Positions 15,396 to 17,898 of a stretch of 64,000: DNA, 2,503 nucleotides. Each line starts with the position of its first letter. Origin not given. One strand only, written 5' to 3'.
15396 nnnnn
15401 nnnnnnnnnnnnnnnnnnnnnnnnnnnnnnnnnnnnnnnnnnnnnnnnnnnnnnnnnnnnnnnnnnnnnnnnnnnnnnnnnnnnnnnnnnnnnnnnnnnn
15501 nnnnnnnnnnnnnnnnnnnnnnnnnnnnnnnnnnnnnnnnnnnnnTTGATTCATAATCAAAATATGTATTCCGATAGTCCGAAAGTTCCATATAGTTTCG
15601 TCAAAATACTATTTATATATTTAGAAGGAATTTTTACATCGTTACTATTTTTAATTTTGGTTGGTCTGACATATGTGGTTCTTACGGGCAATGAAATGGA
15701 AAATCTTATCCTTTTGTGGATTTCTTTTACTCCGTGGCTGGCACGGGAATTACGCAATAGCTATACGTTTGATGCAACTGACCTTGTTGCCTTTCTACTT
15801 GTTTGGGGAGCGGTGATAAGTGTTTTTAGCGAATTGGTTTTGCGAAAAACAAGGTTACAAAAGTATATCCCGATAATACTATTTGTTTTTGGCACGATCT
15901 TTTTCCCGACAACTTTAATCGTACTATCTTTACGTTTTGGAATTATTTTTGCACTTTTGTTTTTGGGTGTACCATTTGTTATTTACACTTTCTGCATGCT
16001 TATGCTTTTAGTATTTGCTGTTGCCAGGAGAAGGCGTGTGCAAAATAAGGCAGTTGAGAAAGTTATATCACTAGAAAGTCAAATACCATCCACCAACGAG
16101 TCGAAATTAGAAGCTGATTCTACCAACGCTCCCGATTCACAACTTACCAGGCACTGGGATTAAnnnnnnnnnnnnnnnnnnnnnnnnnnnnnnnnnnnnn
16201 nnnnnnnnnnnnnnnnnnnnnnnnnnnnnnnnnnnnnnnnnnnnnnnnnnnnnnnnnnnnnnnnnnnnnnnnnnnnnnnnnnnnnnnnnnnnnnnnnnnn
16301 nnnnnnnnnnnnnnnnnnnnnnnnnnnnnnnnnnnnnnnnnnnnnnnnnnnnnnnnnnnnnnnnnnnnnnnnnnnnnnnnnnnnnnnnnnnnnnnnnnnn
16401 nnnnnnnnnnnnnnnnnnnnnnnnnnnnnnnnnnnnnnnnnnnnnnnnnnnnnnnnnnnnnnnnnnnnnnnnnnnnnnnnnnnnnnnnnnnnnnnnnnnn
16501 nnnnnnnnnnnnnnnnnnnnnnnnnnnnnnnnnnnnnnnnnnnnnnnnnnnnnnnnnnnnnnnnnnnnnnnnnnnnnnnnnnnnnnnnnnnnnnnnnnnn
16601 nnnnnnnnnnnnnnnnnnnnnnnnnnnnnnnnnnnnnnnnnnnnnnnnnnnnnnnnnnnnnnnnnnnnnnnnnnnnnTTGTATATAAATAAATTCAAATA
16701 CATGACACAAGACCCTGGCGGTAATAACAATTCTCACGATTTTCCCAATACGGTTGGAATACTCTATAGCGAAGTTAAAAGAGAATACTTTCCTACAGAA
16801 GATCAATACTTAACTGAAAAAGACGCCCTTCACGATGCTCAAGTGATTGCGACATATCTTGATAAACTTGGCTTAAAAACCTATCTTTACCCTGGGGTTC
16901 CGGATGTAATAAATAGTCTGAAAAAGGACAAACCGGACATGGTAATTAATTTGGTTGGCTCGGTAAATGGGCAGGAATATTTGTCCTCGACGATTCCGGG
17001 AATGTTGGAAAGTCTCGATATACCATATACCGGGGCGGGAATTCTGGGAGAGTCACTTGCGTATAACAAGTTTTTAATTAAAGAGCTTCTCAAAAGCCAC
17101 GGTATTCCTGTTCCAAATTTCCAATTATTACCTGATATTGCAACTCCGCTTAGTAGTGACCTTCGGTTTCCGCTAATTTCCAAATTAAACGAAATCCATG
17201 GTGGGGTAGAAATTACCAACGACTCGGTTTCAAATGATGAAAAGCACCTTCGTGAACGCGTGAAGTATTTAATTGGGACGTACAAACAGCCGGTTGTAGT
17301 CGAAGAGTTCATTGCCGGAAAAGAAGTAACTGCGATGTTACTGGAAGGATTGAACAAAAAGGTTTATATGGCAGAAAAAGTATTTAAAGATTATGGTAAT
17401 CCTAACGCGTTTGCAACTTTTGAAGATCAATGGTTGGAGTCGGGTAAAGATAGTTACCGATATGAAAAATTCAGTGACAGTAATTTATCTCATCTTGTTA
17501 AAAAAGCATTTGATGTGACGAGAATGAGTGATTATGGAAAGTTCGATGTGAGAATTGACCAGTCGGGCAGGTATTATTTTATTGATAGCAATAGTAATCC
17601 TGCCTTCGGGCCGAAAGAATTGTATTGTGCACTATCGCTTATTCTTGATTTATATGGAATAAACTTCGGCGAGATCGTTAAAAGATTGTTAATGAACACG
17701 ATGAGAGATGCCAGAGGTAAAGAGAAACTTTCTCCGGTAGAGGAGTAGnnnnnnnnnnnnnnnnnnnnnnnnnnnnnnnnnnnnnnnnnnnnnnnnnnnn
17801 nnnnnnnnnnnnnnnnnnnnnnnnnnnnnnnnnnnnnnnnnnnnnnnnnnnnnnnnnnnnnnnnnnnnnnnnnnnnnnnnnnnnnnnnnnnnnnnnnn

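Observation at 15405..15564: (GATGGTA)~16 heptanucleotide microsatellite immediately upstream of a polytopic membrane-protein gene – candidate phase-variation switch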

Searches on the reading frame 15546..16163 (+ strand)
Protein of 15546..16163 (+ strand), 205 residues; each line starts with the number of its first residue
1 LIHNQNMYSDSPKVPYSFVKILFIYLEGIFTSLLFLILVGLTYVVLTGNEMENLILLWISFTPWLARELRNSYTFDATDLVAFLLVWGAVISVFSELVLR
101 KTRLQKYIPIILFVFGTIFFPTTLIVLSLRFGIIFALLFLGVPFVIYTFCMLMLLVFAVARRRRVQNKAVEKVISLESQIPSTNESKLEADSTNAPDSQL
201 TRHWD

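Call 8: search_protein_families(library=pfam, proteins=[window:15546-16163:+], max_evalue=0.01)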
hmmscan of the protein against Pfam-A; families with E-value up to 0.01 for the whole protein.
window:15546-16163:+ (205 aa): 0 families

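Call 19: find_homologous_proteins(query=window:15564-16163:+)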
Query window:15564-16163:+ (199 aa): 2 proteins with E <= 0.001 among 1890 candidates.
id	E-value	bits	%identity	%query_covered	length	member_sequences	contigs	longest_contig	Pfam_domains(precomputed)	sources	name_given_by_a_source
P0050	2.7e-121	420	100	100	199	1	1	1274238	-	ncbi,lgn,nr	ncbi:hypothetical protein IPM62_02140 [Candidatus Woesebacteria bacterium]|nr:MAG: hypothetical prot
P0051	3.1e-12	65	31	66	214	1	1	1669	-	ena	-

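Call 20: find_encoding_contigs(protein=P0051, flank=5000, max_places=6)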
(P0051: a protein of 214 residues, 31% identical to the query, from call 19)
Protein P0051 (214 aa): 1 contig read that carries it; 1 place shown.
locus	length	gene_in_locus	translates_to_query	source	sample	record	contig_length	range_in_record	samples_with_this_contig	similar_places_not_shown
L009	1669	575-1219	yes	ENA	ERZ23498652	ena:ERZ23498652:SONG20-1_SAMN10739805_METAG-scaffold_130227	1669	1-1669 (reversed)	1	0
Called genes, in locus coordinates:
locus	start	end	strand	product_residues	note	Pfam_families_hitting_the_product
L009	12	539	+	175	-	-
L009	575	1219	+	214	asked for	-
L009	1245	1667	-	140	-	?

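Call 39: search_protein_families(library=ncbifam, proteins=[window:15564-16163:+], max_evalue=0.1)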
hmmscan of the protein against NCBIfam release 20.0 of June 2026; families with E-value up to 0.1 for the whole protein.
window:15564-16163:+ (199 aa): 1 family
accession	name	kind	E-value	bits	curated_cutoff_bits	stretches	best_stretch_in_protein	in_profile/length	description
TIGR01248.1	drrC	subfamily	0.0046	17.1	165.65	1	107-167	46-108/152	daunorubicin resistance protein C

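Call 40: search_protein_families(library=pfam, proteins=[window:15564-16163:+], max_evalue=10)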
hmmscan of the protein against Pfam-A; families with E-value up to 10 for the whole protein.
window:15564-16163:+ (199 aa): 1 family
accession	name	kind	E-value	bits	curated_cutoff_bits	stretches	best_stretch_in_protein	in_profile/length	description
PF16079.10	Phage_holin_5_2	-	0.18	12.5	29.2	1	92-129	11-62/76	Phage holin family Hol44, in holin superfamily V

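Call 43: find_encoding_contigs(protein=P0050, flank=3000, max_places=10)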
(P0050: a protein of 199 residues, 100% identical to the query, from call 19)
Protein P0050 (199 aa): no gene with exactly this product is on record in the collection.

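Call 74: search_protein_representatives(protein=P0050)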
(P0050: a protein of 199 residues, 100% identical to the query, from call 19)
Query: 199 residues. Proteins with E-value up to 0.001 (for the whole library): 4; up to 1e-10: 2; up to 1e-30: 1. The best 4 are listed.
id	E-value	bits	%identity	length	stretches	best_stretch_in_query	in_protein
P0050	8.7e-122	420.3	100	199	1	1-199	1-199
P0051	9.8e-13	64.7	29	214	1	15-163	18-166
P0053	8.8e-07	45.3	28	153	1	16-146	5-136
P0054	1.9e-05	40.9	29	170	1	14-148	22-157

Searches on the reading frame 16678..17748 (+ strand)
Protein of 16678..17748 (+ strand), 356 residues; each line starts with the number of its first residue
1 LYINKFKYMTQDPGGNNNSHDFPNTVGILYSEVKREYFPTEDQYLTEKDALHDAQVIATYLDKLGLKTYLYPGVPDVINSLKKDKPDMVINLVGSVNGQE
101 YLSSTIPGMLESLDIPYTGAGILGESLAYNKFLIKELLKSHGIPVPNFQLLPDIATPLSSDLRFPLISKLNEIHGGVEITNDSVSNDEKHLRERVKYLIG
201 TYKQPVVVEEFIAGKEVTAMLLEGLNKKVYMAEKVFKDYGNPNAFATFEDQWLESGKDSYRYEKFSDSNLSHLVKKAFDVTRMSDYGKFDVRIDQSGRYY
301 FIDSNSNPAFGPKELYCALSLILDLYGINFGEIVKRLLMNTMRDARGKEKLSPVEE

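Call 8: search_protein_families(library=pfam, proteins=[window:16678-17748:+], max_evalue=0.01)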
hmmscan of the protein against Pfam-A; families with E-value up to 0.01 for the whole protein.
window:16678-17748:+ (356 aa): 2 families
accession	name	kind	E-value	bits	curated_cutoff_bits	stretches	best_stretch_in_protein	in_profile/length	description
PF07478.18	Dala_Dala_lig_C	-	5.9e-11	42.7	24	1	137-338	1-203/204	D-ala D-ala ligase C-terminus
PF01071.24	GARS_A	-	0.0024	18.1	27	1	131-223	3-100/194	Phosphoribosylglycinamide synthetase, ATP-grasp (A) domain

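Call 39: search_protein_families(library=ncbifam, proteins=[window:16678-17748:+], max_evalue=0.1)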
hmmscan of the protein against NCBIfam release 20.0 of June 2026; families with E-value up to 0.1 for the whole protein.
window:16678-17748:+ (356 aa): 36 families (the best 25 are shown)
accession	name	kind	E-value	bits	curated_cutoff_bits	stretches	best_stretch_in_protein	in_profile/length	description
NF002378.0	PRK01372.1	subfamily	3.7e-28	98.1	243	1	52-342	25-302/305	D-alanine--D-alanine ligase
TIGR01205.1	D_ala_D_alaTIGR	subfamily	4.8e-24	84.9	245.65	1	79-340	52-316/318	D-alanine--D-alanine ligase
NF002528.0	PRK01966.1-4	subfamily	3.9e-15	55.5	262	1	103-346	114-363/366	D-alanine--D-alanine ligase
NF002526.0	PRK01966.1-2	equivalog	1.6e-13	50.3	449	1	82-349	90-355/362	D-alanine--D-alanine ligase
NF002527.0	PRK01966.1-3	equivalog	5.3e-13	48.9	310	1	83-313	73-303/332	D-alanine--D-alanine ligase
NF002529.0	PRK01966.1-5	equivalog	4.4e-12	45.6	472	1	104-339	101-334/348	D-alanine--D-alanine ligase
NF011167.0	PRK14569.1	equivalog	4.7e-12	45.9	410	1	77-338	48-292/296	D-alanyl-alanine synthetase A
NF011169.0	PRK14571.1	equivalog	3.5e-11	43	404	1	53-343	20-297/300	D-alanyl-alanine synthetase A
NF011168.0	PRK14570.1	equivalog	7.4e-11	42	505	1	82-232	84-236/364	D-alanyl-alanine synthetase A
NF011170.0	PRK14572.1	equivalog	3.6e-10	39.5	489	1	100-309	100-316/351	D-alanyl-alanine synthetase A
NF000091.3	D_ala_D_ser_VanG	exception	5.7e-09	35.3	495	1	98-340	103-342/344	D-alanine--D-serine ligase VanG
NF012215.1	D_ala_D_lac_VanD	exception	1.1e-08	34.8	700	1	98-226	100-224/343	D-alanine--(R)-lactate ligase VanD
NF011171.0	PRK14573.1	equivalog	5.3e-08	31.2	1015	1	103-350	541-795/809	bifunctional UDP-N-acetylmuramate--L-alanine ligase/D-alanine--D-alanine ligase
NF000206.1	D_ala_D_lac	equivalog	6.9e-08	31.9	550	1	97-223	99-221/342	D-alanine--(R)-lactate ligase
NF000207.3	D_ala_D_ser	equivalog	1.7e-07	30.7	520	1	85-224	89-226/342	D-alanine--D-serine ligase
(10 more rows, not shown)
